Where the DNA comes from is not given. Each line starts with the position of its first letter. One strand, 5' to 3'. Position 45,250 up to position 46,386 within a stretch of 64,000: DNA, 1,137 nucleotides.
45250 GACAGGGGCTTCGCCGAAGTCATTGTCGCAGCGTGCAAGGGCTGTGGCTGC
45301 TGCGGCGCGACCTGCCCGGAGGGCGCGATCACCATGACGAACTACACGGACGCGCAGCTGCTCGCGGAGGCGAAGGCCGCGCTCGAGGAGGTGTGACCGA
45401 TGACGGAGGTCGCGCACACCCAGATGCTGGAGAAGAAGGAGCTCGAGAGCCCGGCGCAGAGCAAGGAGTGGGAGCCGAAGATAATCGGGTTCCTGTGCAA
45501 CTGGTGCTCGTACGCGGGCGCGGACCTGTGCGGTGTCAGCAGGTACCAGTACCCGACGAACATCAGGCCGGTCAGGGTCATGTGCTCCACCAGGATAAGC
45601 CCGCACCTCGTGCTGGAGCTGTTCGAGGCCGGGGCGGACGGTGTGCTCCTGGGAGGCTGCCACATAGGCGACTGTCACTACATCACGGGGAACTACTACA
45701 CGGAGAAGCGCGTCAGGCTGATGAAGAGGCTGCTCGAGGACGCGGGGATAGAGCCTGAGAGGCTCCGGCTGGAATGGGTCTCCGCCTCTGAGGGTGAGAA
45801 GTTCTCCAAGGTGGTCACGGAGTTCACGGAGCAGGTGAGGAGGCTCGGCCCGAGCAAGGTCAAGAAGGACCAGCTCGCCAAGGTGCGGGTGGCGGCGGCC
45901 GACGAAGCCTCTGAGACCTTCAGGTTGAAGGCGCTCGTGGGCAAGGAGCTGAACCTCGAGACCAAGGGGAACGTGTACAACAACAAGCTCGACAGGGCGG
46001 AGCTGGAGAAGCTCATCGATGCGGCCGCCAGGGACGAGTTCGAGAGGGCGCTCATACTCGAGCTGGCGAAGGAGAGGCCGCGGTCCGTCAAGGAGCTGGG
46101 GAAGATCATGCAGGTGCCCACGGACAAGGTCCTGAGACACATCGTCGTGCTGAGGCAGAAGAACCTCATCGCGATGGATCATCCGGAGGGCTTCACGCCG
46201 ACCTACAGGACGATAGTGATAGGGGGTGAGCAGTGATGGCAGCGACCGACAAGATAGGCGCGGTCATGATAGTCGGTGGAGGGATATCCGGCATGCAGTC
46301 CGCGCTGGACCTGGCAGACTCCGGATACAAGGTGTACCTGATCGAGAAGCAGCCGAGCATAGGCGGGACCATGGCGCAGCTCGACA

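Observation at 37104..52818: One operon with three paralogous 'double HdrA' modules, each paired with an MvhD domain and a different output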

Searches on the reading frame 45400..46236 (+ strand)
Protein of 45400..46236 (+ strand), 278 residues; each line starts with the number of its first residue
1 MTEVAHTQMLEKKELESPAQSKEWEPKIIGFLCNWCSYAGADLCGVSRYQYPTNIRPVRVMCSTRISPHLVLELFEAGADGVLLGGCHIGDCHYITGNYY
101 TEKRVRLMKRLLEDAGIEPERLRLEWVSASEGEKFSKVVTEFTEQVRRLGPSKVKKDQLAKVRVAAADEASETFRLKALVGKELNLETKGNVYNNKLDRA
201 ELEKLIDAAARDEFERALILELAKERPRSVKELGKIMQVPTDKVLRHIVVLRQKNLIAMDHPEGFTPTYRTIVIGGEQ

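Call 3: search_protein_families(library=pfam, proteins=[window:45400-46236:+], max_evalue=0.01)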
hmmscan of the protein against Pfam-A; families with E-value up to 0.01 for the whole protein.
window:45400-46236:+ (278 aa): 2 families
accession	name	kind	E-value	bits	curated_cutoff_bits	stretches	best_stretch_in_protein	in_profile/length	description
PF02662.21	FlpD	-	4.1e-54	182.3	22.3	1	28-150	1-123/123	Methyl-viologen-reducing hydrogenase, delta subunit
PF12840.13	HTH_20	-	0.0076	16.6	27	0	216-258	7-49/51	Helix-turn-helix domain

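Call 5: search_protein_families(library=ncbifam, proteins=[window:45400-46236:+], max_evalue=0.001)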
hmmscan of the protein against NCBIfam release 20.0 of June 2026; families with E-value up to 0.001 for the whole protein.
window:45400-46236:+ (278 aa): 4 families
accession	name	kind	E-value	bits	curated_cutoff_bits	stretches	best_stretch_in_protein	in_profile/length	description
NF040770.1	hetero_SS_HdrA2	exception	2.9e-55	187.7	1100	1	16-153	638-775/777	CoB-CoM heterodisulfide reductase HdrA2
NF045873.1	F420_non_VhuD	exception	3.4e-36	124.3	215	1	25-155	1-131/132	F420-non-reducing hydrogenase iron-sulfur subunit VhuD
NF041891.1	hdrA_Methbact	equivalog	1.3e-12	46.8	1300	1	21-148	639-760/762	ferredoxin:CoB-CoM heterodisulfide reductase subunit HdrA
NF033788.1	HTH_metalloreg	subfamily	0.00024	20.8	55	1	216-259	14-57/77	metalloregulator ArsR/SmtB family transcription factor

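Call 27: find_homologous_proteins(query=window:45400-46233:+, max_evalue=0.00001)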
Query window:45400-46233:+ (278 aa): 6667 proteins with E <= 0.00001 among 8000 candidates; the best 120 are listed.
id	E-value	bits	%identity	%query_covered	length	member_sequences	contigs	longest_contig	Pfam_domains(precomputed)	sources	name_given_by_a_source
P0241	5.3e-182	621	100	100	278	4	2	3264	PF02662.22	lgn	-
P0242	1.4e-164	564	90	100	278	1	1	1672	PF02662.22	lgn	-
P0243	4.1e-163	559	89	100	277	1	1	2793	PF02662.22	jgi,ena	-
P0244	3.0e-161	553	88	100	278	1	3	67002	PF02662.22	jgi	-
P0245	1.1e-160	551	87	100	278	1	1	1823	PF02662.22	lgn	-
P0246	5.1e-153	526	81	100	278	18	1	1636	PF02662.22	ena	-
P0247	2.1e-151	521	85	94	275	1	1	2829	PF02662.22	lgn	-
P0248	7.5e-149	513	85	92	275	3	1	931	PF02662.22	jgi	jgi:coenzyme F420-reducing hydrogenase delta subunit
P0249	7.9e-149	512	79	100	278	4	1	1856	PF02662.22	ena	-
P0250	2.7e-148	511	81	99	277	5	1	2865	PF02662.22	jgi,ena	-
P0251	3.0e-148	511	82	95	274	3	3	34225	PF02662.22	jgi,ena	jgi:coenzyme F420-reducing hydrogenase delta subunit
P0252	3.7e-148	510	85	94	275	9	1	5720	PF02662.22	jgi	jgi:F420-non-reducing hydrogenase iron-sulfur subunit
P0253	6.3e-148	509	80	100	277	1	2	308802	PF02662.22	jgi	jgi:F420-non-reducing hydrogenase iron-sulfur subunit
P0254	8.9e-148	509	80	100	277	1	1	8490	PF02662.22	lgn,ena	-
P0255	1.5e-147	508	81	100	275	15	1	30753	PF02662.22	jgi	jgi:coenzyme F420-reducing hydrogenase delta subunit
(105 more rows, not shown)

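Call 35: predict_structure(alignment_id=A2)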
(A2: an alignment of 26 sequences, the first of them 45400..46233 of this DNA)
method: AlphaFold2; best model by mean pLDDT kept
length: 278 residues; sequences in the alignment: 26
mean_pLDDT: 67.8   pTM: 0.68
mean pLDDT of the five models: 67.8, 65.2, 63.4, 61.5, 58.5
residues with pLDDT >= 90: 28; 70-90: 118; 50-70: 65; < 50: 67
segments of 3 or more residues with pLDDT < 50: 1-21, 36-51, 180-183, 256-278
pLDDT, mean of each block of 10 residues (from residue 1): 30 33 77 53 45 61 72 89 70 55 80 91 75 73 91 86 87 60 54 66 74 87 82 88 83 54 41 33
secondary structure, 60 per line:
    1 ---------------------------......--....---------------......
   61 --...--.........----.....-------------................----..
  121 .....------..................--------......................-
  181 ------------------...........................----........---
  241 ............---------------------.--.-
elements in order: E28-33 H36-39 E55-60 H68-76 E81-85 H99-114 E122-125 H132-149 H158-179 H199-225 H230-237 H241-252

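Call 40: fold_search(model_id=the predicted structure, library=pdb)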
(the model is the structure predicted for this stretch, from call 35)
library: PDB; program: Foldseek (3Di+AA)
matches with E <= 10: 531; with E <= 0.001: 4
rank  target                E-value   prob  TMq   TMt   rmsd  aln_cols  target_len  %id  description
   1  5odh_D                9.6e-14  1.00  0.40  0.77   4.1       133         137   59  Heterodisulfide reductase / [NiFe]-hydrogenase complex from Methanothermococcus thermolithotrophicus soaked with heter (released 2017-08-30)
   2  5odc_D                1.8e-13  1.00  0.40  0.76   4.1       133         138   59  Heterodisulfide reductase / [NiFe]-hydrogenase complex from Methanothermococcus thermolithotrophicus at 2.3 A resoluti (released 2017-08-30)
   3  8rvu_F                2.2e-11  1.00  0.38  0.77   4.2       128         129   58  CryoEM structure of the Elp-Hdr complex of Methanothermobacter marburgensis state 2 (composite structure) (released 2025-05-14)
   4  7bkb_F                9.8e-11  1.00  0.40  0.76   4.1       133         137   50  Formate dehydrogenase - heterodisulfide reductase - formylmethanofuran dehydrogenase complex from Methanospirillum hun (released 2021-09-29)
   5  1kz4_C                5.6e-02  0.97  0.28  0.44   5.7       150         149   18  Mutant enzyme W63Y Lumazine Synthase from S.pombe (released 2002-07-24)
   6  1kz1_A                8.1e-02  0.90  0.26  0.40   6.5       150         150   15  Mutant enzyme W27G Lumazine Synthase from S.pombe (released 2002-07-24)
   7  1kz4_E                8.5e-02  0.94  0.28  0.43   5.7       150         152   17  Mutant enzyme W63Y Lumazine Synthase from S.pombe (released 2002-07-24)
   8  1kz6_C                8.5e-02  0.91  0.26  0.41   6.4       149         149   15  Mutant enzyme W63Y/L119F Lumazine Synthase from S.pombe (released 2002-07-24)
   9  5v57_A                1.1e-01  0.20  0.23  0.12  26.3       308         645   10  3.0A SYN structure of the multi-domain human smoothened receptor in complex with TC114 (released 2017-05-24)
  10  1kz4_A                1.1e-01  0.92  0.28  0.44   5.7       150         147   17  Mutant enzyme W63Y Lumazine Synthase from S.pombe (released 2002-07-24)
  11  1kz9_C                1.2e-01  0.85  0.26  0.40   6.6       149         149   15  Mutant Enzyme L119F Lumazine Synthase from S.pombe (released 2002-07-24)
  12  1kz9_E                1.2e-01  0.84  0.26  0.40   6.5       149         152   15  Mutant Enzyme L119F Lumazine Synthase from S.pombe (released 2002-07-24)
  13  1kz6_A                1.3e-01  0.85  0.26  0.41   6.5       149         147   15  Mutant enzyme W63Y/L119F Lumazine Synthase from S.pombe (released 2002-07-24)
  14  2a57_A                1.4e-01  0.85  0.26  0.41   6.3       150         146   15  Structure of 6,7-Dimthyl-8-ribityllumazine synthase from Schizosaccharomyces pombe mutant W27Y with bound ligand 6-car (released 2005-07-19)
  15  1kyv_A                1.4e-01  0.84  0.26  0.41   6.6       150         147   17  Lumazine Synthase from S.pombe bound to riboflavin (released 2002-07-24)
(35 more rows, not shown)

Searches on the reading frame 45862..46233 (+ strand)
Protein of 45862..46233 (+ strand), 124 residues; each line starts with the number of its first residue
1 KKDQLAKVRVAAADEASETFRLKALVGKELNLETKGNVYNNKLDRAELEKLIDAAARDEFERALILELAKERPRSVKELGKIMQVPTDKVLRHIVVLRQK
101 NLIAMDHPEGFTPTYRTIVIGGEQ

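Call 63: search_protein_representatives(protein=window:45862-46233:+)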
Query: 124 residues. Proteins with E-value up to 0.001 (for the whole library): 160; up to 1e-10: 37; up to 1e-30: 1. The best 150 are listed.
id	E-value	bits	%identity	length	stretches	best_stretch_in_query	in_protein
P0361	3.6e-56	204.2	79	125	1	1-124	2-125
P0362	2.5e-21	92.0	41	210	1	9-119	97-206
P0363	1.9e-19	86.0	45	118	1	13-118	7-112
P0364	8.5e-19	83.9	40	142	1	8-119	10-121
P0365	3.7e-18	81.9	40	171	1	10-116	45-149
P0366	4.6e-18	81.6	44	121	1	7-122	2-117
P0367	2.3e-17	79.3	40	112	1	12-119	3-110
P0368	2.4e-17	79.2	40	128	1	11-119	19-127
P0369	2.7e-17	79.1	42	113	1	12-118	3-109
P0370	1.3e-16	76.9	32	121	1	15-123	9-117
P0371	4.4e-16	75.2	42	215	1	12-115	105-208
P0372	7.4e-16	74.5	42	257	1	9-118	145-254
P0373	1.0e-15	74.0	41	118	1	19-118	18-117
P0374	6.4e-15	71.4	44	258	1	9-118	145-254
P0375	1.2e-14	70.5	38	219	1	10-119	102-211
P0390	3.6e-12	62.6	38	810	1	6-118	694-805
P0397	1.0e-10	57.9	40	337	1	5-118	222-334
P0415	1.5e-09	54.1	32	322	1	13-118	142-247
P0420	5.2e-09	52.4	35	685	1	3-118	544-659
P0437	6.1e-08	49.0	29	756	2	8-105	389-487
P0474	1.3e-05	41.5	31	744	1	9-118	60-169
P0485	5.6e-05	39.4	28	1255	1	3-112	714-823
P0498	1.7e-04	37.9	30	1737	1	1-115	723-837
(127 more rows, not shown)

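Call 66: search_solved_structures(query=A3, max_evalue=10)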
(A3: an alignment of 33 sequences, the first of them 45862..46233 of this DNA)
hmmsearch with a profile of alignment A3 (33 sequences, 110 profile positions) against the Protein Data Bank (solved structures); distinct sequences matched with E-value up to 10: 116 (the best 60 are shown).
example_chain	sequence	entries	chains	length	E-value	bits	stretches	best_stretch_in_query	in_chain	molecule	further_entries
1uly_A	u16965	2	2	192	9.1e-08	35.1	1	51-101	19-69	hypothetical protein PH1932 | hypothetical transcription regulator protein, PH1932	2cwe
3jth_A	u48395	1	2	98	5.1e-06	29.5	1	45-107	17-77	Transcription activator HlyU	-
5znx_A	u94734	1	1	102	5.6e-06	29.4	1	45-107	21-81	Transcriptional activator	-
4k2e_A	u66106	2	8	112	6.9e-06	29.1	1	44-107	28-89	Transcriptional activator HlyU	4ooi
2p4w_A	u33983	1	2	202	1.2e-05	28.3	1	41-97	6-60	Transcriptional regulatory protein arsR family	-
4ggg_A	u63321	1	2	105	8.8e-05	25.5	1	50-107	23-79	Repressor protein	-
2kjb_A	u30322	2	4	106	0.00013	25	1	50-107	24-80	CzrA protein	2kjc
1r1u_A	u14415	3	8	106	0.00013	25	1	50-107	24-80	repressor protein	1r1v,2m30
6cdb_A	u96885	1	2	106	0.00017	24.6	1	50-107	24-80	ArsR family transcriptional regulator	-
6cda_A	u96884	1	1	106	0.00023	24.2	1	50-107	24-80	ArsR family transcriptional regulator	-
8qkf_A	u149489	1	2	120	0.00027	24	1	54-108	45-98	ArsR family transcriptional regulator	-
3tgn_A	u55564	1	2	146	0.00039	23.5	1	53-100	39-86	Adc operon repressor AdcR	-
5e4r_A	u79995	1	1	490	0.00095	22.2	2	35-99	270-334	Ketol-acid reductoisomerase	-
2lkp_A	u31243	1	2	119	0.0013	21.8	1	54-107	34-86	HTH-type transcriptional regulator NmtR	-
13ct_A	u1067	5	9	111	0.0013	21.7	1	39-108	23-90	Transcriptional regulator, ArsR family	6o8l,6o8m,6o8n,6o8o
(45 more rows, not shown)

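Call 67: search_protein_families(library=pfam, proteins=[P0390, P0420, P0485, P0498, P0474, P0437, P0397, P0415], max_evalue=0.000001)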
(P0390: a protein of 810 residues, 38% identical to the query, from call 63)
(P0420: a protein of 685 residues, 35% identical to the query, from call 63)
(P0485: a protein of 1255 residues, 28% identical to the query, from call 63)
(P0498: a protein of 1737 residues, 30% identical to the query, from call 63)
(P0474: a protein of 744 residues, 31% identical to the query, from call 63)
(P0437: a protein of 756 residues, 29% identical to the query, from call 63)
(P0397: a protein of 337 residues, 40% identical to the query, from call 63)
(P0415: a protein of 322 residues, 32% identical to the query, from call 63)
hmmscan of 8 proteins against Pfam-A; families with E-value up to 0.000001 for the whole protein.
P0390 (810 aa): 13 families
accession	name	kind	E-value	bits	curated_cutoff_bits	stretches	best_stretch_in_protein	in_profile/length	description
PF02662.21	FlpD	-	2.3e-56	189.5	22.3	1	561-683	1-123/123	Methyl-viologen-reducing hydrogenase, delta subunit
PF00037.32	Fer4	-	1.7e-19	69.2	21.1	1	477-498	3-24/24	4Fe-4S binding domain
PF14697.11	Fer4_21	-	1.3e-15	57.7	35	1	476-529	2-59/59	4Fe-4S dicluster domain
PF13187.11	Fer4_9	-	1.3e-14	54.4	27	1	481-527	1-52/52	4Fe-4S dicluster domain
PF12838.12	Fer4_7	-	2.8e-14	53.8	27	1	481-526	1-52/52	4Fe-4S dicluster domain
PF12837.12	Fer4_6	-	4.7e-14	52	25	0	476-497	3-24/24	4Fe-4S binding domain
PF13237.11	Fer4_10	-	8.5e-13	48.5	25.5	0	476-523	3-53/53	4Fe-4S dicluster domain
PF07992.20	Pyr_redox_2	-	3.3e-12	46.9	26.1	0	51-141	3-90/291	Pyridine nucleotide-disulphide oxidoreductase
PF25160.1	LdpA_Fe-S-bd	-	7.1e-12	45.4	27.6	0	488-531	9-47/49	LdpA Fe-S cluster-binding domain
PF13484.11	Fer4_16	-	8e-10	39.8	30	0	481-503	1-22/66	4Fe-4S double cluster binding domain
PF12797.12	Fer4_2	-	3.4e-09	36.5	24.5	0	477-494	5-22/22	4Fe-4S binding domain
PF12831.13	FAD_oxidored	-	1.6e-07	31.4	27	1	52-96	3-47/416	FAD dependent oxidoreductase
PF01266.30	DAO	-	7.3e-07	29.5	27.9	0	52-84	3-35/353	FAD dependent oxidoreductase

P0420 (685 aa): 6 families
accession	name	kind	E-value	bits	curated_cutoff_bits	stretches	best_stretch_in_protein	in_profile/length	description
PF02662.21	FlpD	-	2.7e-43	147.3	22.3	1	418-539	2-123/123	Methyl-viologen-reducing hydrogenase, delta subunit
PF12837.12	Fer4_6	-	6.9e-11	42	25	0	279-302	1-24/24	4Fe-4S binding domain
PF00037.32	Fer4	-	1.4e-09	37.8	21.1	0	349-370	3-24/24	4Fe-4S binding domain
PF13237.11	Fer4_10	-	1.1e-07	32.1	25.5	0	351-373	6-29/53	4Fe-4S dicluster domain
PF12838.12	Fer4_7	-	2.7e-07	31.4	27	0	354-378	2-26/52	4Fe-4S dicluster domain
PF12797.12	Fer4_2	-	8.6e-07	29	24.5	0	281-298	4-21/22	4Fe-4S binding domain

P0485 (1255 aa): 19 families
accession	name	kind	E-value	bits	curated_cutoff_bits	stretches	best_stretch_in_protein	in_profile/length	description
PF02662.21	FlpD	-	4.2e-49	166.1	22.3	1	587-709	1-123/123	Methyl-viologen-reducing hydrogenase, delta subunit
PF07992.20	Pyr_redox_2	-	1.5e-24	87.4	26.1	2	157-281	3-115/291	Pyridine nucleotide-disulphide oxidoreductase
PF14691.11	Fer4_20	-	6.8e-19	68.2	25.8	1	1008-1083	30-108/113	Dihydroprymidine dehydrogenase domain II, 4Fe-4S cluster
PF13450.12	NAD_binding_8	-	1.3e-17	64.2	21.9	2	1112-1145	1-34/68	NAD(P)-binding Rossmann-like domain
PF12831.13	FAD_oxidored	-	8.4e-15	55.4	27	1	157-195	2-40/416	FAD dependent oxidoreductase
PF00890.30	FAD_binding_2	-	2.2e-13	50.6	20.4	1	158-191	3-36/414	FAD binding domain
PF01266.30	DAO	-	2.3e-13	50.8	27.9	0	158-191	3-37/353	FAD dependent oxidoreductase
PF00037.32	Fer4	-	7.3e-13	48.2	21.1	0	956-975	3-22/24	4Fe-4S binding domain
PF00070.33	Pyr_redox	-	3.1e-10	40.8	22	0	158-238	3-70/82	Pyridine nucleotide-disulphide oxidoreductase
PF01946.23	Thi4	-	9.9e-10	38.5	26.2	0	1093-1146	3-57/235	Thi4 family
PF01494.25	FAD_binding_3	-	2.5e-09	37.3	22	0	1109-1141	3-35/349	FAD binding domain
PF03486.20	HI0933_like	-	1e-08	35.4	50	0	1109-1144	2-37/244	HI0933-like protein Rossmann domain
PF01134.28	GIDA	-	3.6e-08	33.3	22.1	0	157-192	2-38/391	Glucose inhibited division protein A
PF13738.12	Pyr_redox_3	-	1.7e-07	31.2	30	0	1112-1137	2-28/305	Pyridine nucleotide-disulphide oxidoreductase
PF12838.12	Fer4_7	-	2.2e-07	31.7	27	0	952-975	29-52/52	4Fe-4S dicluster domain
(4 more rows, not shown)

P0498 (1737 aa): 17 families
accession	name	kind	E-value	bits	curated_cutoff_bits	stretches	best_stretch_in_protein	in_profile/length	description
PF02662.21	FlpD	-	2.6e-48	163.5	22.3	1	598-720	1-123/123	Methyl-viologen-reducing hydrogenase, delta subunit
PF07992.20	Pyr_redox_2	-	1e-43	150.3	26.1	1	1125-1430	2-289/291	Pyridine nucleotide-disulphide oxidoreductase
PF14691.11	Fer4_20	-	4.5e-19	68.8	25.8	1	1024-1099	30-108/113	Dihydroprymidine dehydrogenase domain II, 4Fe-4S cluster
PF13450.12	NAD_binding_8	-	1.6e-14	54.3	21.9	0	1128-1161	1-34/68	NAD(P)-binding Rossmann-like domain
PF00070.33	Pyr_redox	-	2.5e-14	54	22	0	1125-1159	1-35/82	Pyridine nucleotide-disulphide oxidoreductase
PF00037.32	Fer4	-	4.4e-14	52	21.1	0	972-992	3-23/24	4Fe-4S binding domain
PF13738.12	Pyr_redox_3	-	1.4e-13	51.2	30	0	1265-1416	164-305/305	Pyridine nucleotide-disulphide oxidoreductase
PF12831.13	FAD_oxidored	-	4.1e-13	49.8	27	1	165-217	2-55/416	FAD dependent oxidoreductase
PF12838.12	Fer4_7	-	2.3e-10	41.2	27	0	969-990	30-51/52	4Fe-4S dicluster domain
PF01266.30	DAO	-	1.1e-09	38.8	27.9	0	1125-1159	1-35/353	FAD dependent oxidoreductase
PF14697.11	Fer4_21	-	2.3e-09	37.7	35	0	521-573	1-58/59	4Fe-4S dicluster domain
PF01593.30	Amino_oxidase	-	3.1e-09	37.1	19.8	0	1134-1160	2-28/443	Flavin containing amine oxidoreductase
PF13187.11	Fer4_9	-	8.3e-09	35.8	27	0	527-572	1-52/52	4Fe-4S dicluster domain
PF01262.27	AlaDh_PNT_C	-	2.5e-08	34.1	23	0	1123-1154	28-59/214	Alanine dehydrogenase/PNT, C-terminal domain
PF01946.23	Thi4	-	1e-07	31.9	26.2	0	1124-1165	18-60/235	Thi4 family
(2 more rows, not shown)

P0474 (744 aa): 12 families
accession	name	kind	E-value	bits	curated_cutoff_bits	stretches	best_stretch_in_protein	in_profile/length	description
PF07992.20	Pyr_redox_2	-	1.8e-37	129.8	26.1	1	434-730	2-291/291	Pyridine nucleotide-disulphide oxidoreductase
PF14691.11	Fer4_20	-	8.2e-20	71.1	25.8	1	338-417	28-110/113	Dihydroprymidine dehydrogenase domain II, 4Fe-4S cluster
PF00070.33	Pyr_redox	-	1.4e-13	51.6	22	0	434-465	1-32/82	Pyridine nucleotide-disulphide oxidoreductase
PF13738.12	Pyr_redox_3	-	1.7e-13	51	30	0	437-463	2-29/305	Pyridine nucleotide-disulphide oxidoreductase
PF13450.12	NAD_binding_8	-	1.7e-12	47.9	21.9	1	437-472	1-36/68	NAD(P)-binding Rossmann-like domain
PF12831.13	FAD_oxidored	-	7.7e-12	45.7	27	0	435-471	2-38/416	FAD dependent oxidoreductase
PF03486.20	HI0933_like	-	8.9e-10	38.9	50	0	434-465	2-33/244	HI0933-like protein Rossmann domain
PF01266.30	DAO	-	1.8e-09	38.1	27.9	1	434-468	1-35/353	FAD dependent oxidoreductase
PF00890.30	FAD_binding_2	-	8.7e-09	35.5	20.4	0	435-469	2-36/414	FAD binding domain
PF02662.21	FlpD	-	1.6e-08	35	22.3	1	2-44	81-123/123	Methyl-viologen-reducing hydrogenase, delta subunit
PF01134.28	GIDA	-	7.8e-07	28.9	22.1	0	199-225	3-29/391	Glucose inhibited division protein A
PF01946.23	Thi4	-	8.9e-07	28.8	26.2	0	430-473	15-59/235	Thi4 family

P0437 (756 aa): 3 families
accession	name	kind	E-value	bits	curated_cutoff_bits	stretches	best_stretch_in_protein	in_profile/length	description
PF12838.12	Fer4_7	-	9e-09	36.1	27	1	637-728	1-49/52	4Fe-4S dicluster domain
PF13183.11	Fer4_8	-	2.8e-07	31.4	27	1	635-728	2-65/68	4Fe-4S dicluster domain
PF12837.12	Fer4_6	-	6.3e-07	29.5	25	0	631-653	2-24/24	4Fe-4S binding domain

P0397 (337 aa): 3 families
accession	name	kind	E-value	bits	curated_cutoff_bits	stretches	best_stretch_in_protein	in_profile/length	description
PF02662.21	FlpD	-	7.4e-23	81.3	22.3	1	87-210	1-123/123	Methyl-viologen-reducing hydrogenase, delta subunit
PF00037.32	Fer4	-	8.1e-08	32.2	21.1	0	35-57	2-24/24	4Fe-4S binding domain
PF14697.11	Fer4_21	-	7.8e-07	29.6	35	0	5-53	1-53/59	4Fe-4S dicluster domain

P0415 (322 aa): 1 family
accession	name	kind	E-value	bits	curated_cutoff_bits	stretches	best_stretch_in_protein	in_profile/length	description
PF02662.21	FlpD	-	4.3e-49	166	22.3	1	2-122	3-123/123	Methyl-viologen-reducing hydrogenase, delta subunit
